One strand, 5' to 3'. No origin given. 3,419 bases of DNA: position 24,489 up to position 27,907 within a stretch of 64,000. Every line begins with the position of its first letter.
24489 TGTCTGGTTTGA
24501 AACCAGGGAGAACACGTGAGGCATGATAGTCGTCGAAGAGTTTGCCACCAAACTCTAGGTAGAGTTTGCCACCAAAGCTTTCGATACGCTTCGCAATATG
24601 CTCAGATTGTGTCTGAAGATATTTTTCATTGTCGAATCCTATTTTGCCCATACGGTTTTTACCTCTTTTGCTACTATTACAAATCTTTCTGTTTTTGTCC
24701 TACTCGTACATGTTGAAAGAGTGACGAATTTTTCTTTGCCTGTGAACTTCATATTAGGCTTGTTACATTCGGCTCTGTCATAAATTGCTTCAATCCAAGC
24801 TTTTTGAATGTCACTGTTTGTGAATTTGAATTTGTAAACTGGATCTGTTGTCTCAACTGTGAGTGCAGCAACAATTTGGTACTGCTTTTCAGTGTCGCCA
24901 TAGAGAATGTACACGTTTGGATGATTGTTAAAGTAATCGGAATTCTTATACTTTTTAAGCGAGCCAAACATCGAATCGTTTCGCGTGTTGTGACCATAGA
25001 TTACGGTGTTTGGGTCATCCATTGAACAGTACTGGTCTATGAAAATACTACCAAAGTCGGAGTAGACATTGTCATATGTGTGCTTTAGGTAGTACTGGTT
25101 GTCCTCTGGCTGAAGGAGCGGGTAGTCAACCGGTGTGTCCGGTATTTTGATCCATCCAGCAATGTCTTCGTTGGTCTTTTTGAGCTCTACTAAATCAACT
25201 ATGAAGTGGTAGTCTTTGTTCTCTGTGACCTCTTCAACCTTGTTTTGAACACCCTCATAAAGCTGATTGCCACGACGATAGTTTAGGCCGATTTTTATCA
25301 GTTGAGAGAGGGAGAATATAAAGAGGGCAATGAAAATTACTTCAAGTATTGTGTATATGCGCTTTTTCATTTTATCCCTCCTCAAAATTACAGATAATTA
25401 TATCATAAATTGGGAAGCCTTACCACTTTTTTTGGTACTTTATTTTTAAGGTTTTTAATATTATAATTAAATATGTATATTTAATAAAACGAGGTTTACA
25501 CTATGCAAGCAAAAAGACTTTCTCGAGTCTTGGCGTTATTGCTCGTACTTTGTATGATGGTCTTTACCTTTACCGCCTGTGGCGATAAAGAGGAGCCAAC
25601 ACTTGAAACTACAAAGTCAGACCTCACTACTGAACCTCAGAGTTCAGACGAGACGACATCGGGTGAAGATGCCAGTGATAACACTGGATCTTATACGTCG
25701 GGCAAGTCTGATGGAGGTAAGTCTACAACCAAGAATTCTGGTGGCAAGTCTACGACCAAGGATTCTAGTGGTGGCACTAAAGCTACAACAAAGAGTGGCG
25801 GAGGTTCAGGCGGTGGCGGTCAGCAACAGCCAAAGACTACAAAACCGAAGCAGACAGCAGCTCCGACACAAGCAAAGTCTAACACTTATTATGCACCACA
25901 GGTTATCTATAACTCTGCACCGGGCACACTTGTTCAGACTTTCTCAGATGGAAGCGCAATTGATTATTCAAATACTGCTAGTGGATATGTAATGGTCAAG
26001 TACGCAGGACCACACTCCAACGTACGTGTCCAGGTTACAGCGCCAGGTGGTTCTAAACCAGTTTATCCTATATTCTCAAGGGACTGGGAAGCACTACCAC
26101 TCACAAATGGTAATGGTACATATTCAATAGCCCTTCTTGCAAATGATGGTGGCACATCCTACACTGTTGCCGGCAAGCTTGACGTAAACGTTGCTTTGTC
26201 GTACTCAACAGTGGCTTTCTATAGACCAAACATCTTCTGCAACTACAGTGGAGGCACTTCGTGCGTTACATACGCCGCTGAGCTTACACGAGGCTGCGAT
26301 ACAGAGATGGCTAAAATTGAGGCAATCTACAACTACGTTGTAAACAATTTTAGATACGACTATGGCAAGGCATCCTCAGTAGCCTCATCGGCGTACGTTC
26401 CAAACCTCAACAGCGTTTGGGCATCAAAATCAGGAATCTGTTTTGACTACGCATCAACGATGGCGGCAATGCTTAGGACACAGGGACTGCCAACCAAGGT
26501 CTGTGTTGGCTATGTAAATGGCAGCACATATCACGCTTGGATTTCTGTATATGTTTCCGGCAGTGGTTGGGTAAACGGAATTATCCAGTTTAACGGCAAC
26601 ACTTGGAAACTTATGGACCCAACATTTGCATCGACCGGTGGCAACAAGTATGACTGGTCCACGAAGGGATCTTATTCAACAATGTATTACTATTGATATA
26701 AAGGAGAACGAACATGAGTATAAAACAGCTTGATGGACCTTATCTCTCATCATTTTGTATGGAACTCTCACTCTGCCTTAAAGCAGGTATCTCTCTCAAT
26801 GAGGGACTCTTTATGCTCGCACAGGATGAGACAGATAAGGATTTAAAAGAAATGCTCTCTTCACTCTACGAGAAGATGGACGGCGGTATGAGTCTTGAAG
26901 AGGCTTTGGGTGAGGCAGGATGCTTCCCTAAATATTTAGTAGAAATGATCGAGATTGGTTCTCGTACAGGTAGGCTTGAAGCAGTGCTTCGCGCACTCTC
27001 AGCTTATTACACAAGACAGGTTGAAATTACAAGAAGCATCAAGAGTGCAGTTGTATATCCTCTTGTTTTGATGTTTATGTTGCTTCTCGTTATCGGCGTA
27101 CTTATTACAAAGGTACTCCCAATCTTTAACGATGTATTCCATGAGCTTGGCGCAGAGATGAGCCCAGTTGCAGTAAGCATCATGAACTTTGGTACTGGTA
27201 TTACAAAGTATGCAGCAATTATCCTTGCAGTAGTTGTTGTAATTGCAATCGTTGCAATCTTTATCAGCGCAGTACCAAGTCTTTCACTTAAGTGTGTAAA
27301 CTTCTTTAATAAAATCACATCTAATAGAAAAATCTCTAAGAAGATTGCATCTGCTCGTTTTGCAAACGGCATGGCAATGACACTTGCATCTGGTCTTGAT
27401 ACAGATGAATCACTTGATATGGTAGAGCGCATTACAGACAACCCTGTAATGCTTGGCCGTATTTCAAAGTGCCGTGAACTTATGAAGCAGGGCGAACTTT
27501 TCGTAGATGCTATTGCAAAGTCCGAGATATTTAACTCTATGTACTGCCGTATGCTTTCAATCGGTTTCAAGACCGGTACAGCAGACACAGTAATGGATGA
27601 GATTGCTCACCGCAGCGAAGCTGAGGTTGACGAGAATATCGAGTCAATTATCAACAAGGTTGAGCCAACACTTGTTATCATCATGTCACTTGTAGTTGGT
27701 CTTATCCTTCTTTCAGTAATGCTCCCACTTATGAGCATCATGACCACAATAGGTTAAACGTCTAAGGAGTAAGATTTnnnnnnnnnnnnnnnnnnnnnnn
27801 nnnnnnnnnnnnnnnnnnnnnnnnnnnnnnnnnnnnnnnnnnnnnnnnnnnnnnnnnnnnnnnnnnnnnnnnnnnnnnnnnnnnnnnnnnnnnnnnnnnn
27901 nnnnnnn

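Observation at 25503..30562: Seven-gene coupled type-IV-filament-like operon: transglutaminase lipoprotein, PilC-like platform, four non-canonical pilin-like proteins, and a PilT-family ATPase as the only motor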

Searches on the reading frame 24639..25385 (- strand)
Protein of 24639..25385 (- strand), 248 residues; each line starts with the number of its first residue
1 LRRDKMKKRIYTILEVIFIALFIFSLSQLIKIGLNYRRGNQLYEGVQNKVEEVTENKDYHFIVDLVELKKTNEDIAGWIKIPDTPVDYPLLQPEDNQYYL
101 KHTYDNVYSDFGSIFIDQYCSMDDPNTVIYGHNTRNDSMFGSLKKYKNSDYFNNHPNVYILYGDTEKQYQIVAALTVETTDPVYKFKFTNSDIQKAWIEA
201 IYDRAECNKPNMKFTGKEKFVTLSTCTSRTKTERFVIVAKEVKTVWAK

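Call 3: search_protein_families(library=pfam, proteins=[window:24639-25385:-], max_evalue=0.1)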
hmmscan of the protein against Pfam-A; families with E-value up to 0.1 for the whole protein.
window:24639-25385:- (248 aa): 2 families
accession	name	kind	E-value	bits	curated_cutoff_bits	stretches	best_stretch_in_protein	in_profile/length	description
PF04203.18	Sortase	-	7.2e-15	55.3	26.6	1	79-242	1-125/125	Sortase domain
PF13800.11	Sigma_reg_N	-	0.00097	19.8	26.3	0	1-49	4-53/91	Sigma factor regulator N-terminal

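Call 4: search_protein_families(library=ncbifam, proteins=[window:24639-25385:-], max_evalue=0.1)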
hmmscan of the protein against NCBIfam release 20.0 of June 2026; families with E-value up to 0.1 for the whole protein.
window:24639-25385:- (248 aa): 5 families
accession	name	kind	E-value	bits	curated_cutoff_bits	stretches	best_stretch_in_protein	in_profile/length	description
TIGR03064.1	sortase_srtB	equivalog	8.4e-53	179.1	153.75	1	8-237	2-235/235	class B sortase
NF040525.1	SrtB_LPKTxSAVK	exception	3.8e-24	85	200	1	43-234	34-231/261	class B sortase, LPKTxAVK-specific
TIGR01076.1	sortase_fam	subfamily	0.00015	21.6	39.35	1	119-181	36-93/136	sortase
NF033745.1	class_C_sortase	subfamily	0.0015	18.3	160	1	57-181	77-186/220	class C sortase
NF033747.1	class_E_sortase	subfamily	0.018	14.8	160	1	174-243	139-207/211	class E sortase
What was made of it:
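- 24639..25385 (-): Class B sortase, transcribed divergently. It is a recurrent neighbour of the module, not a core part. TIGR03064 scores 179 bits against a cut-off of 153.75 (call 4).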

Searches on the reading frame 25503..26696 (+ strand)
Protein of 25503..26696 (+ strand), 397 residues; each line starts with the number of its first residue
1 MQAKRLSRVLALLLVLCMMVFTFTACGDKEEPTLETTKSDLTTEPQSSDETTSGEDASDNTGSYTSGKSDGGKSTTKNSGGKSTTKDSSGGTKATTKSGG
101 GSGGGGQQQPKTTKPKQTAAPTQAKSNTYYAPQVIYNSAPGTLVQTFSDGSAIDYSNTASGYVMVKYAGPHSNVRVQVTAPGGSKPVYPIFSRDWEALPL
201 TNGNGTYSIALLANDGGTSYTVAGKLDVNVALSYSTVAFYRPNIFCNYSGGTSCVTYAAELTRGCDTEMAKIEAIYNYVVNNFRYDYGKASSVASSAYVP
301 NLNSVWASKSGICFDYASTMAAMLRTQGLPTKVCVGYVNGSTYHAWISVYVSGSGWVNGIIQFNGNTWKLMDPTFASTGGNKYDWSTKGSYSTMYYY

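Call 3: search_protein_families(library=pfam, proteins=[window:25503-26696:+], max_evalue=0.1)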
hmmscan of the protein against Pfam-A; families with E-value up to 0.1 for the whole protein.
window:25503-26696:+ (397 aa): 3 families
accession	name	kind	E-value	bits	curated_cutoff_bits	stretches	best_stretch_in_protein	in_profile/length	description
PF01841.26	Transglut_core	-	2.4e-21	76.5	23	1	256-358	2-105/108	Transglutaminase-like superfamily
PF04473.18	DUF553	-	3.4e-10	40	20.5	1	267-357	14-110/140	Transglutaminase-like domain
PF13471.12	Transglut_core3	-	0.00099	19.5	26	1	306-349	52-97/117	Transglutaminase-like superfamily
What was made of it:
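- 25503..26696 (+): Extracytoplasmic transglutaminase-core (papain-like Cys-His-Asp) lipoprotein, 397 aa. It has a signal peptide with a lipobox (..FTAC), a low-complexity linker, a conserved beta-rich middle domain and a C-terminal transglutaminase core. PF01841 scores 76.5 bits and DUF553 scores 40 bits (call 3).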

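Call 4: search_protein_families(library=ncbifam, proteins=[window:25503-26696:+], max_evalue=0.1)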
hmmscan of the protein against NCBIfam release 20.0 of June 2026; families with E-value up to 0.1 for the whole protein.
window:25503-26696:+ (397 aa): 2 families
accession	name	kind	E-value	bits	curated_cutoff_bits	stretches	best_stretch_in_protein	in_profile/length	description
NF045980.1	MAG6410_fam_LP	equivalog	0.0038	15.7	450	1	269-353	167-252/622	MAG6410 family transglutaminase-related lipoprotein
NF033537.1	lasso_biosyn_B2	equivalog_domain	0.032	14.6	33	1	311-349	71-111/132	lasso peptide biosynthesis B2 protein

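Call 39: search_solved_structures(query=window:25503-26693:+, max_evalue=0.01, show_alignments=2)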
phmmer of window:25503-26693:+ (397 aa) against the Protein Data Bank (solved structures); distinct sequences matched with E-value up to 0.01: 3.
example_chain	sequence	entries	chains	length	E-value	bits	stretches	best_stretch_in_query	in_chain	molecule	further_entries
3isr_A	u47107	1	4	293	0.00039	22.7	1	265-357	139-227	Transglutaminase-like enzymes, putative cysteine protease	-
6g49_A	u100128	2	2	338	0.0019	20.5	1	305-375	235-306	Protein-glutamine gamma-glutamyltransferase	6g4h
4xz7_A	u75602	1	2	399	0.0067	18.7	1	266-385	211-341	Putative uncharacterized protein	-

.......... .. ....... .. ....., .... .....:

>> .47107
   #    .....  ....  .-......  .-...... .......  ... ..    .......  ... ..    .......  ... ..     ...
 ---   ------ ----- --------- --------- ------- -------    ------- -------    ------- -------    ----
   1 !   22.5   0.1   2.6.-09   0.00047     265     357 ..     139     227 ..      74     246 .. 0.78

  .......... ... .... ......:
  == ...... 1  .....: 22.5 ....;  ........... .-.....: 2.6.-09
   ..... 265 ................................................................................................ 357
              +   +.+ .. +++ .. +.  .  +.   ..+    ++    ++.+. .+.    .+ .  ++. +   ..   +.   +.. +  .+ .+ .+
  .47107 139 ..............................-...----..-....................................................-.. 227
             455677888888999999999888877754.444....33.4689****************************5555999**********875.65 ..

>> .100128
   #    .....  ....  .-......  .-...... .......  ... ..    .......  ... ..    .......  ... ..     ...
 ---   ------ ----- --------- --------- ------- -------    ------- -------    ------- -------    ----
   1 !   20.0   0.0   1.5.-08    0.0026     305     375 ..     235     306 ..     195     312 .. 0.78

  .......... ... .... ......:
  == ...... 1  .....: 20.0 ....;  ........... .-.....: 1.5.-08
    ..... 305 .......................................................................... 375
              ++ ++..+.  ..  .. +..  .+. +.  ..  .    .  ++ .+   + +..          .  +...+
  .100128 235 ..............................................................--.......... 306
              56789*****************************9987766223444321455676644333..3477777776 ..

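Call 40: search_protein_families(library=phrogs, proteins=[window:25503-26693:+], max_evalue=0.1)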
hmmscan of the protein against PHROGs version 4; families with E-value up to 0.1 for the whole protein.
window:25503-26693:+ (397 aa): 2 families
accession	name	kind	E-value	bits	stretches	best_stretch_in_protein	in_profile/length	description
phrog_38770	-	unknown function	0.018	15.3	1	268-353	161-237/280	-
phrog_9078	-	unknown function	0.093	13.5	0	12-42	6-36/115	-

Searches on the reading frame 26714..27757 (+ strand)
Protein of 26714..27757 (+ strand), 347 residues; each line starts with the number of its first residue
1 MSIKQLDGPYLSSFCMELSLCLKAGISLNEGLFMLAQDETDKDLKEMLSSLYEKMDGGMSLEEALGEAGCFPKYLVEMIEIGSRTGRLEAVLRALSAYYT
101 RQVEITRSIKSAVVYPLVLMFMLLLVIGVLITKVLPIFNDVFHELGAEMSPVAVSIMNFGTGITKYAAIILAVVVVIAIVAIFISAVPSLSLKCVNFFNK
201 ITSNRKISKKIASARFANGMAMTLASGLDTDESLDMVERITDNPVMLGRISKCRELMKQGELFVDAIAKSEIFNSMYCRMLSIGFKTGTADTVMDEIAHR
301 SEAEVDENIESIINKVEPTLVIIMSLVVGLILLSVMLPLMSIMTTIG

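Call 3: search_protein_families(library=pfam, proteins=[window:26714-27757:+], max_evalue=0.1)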
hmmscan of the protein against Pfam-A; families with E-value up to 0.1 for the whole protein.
window:26714-27757:+ (347 aa): 1 family
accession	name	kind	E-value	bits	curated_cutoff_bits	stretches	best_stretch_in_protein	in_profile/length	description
PF00482.28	T2SSF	-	3.2e-45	153.6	25.2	2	14-136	1-125/125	Type II secretion system (T2SS), protein F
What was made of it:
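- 26714..27757 (+): Short PilC/GspF-type platform protein, 347 aa, with two T2SSF repeats. It lacks the first ~65 residues of canonical PilC. PF00482 scores 153.6 bits in two stretches (call 3).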

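Call 4: search_protein_families(library=ncbifam, proteins=[window:26714-27757:+], max_evalue=0.1)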
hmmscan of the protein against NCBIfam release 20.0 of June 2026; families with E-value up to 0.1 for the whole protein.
window:26714-27757:+ (347 aa): 7 families
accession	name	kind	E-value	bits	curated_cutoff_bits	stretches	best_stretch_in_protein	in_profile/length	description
TIGR02120.1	GspF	equivalog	5.6e-54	183.9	424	1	11-344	65-399/401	type II secretion system inner membrane protein GspF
NF052607.1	T4PiliAsmPilCThrm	equivalog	1.5e-48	165.9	700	1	12-346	69-404/406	type IV pilus assembly protein PilC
NF007861.0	PRK10573.1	equivalog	5.7e-48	163.9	401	1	8-343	58-395/401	protein transport protein HofC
NF052606.1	T4PiliAsmPilCMyx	equivalog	2.4e-43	148.6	700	1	14-346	85-418/419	type IV pilus assembly protein PilC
NF041012.2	T4P_ComGB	equivalog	7.8e-37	127.4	240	2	84-343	73-331/332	competence type IV pilus assembly protein ComGB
NF047826.1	T3SSXpsF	equivalog_domain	4.2e-34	118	650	1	4-347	61-405/405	type II secretion system protein XpsF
TIGR00913.1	2A0310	subfamily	0.0022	16.8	578.7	1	100-187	226-310/480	amino acid permease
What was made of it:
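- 26714..27757 (+): It matches GspF, PilC and ComGB models from about position 65 onward, always below their equivalog cut-offs (call 4).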
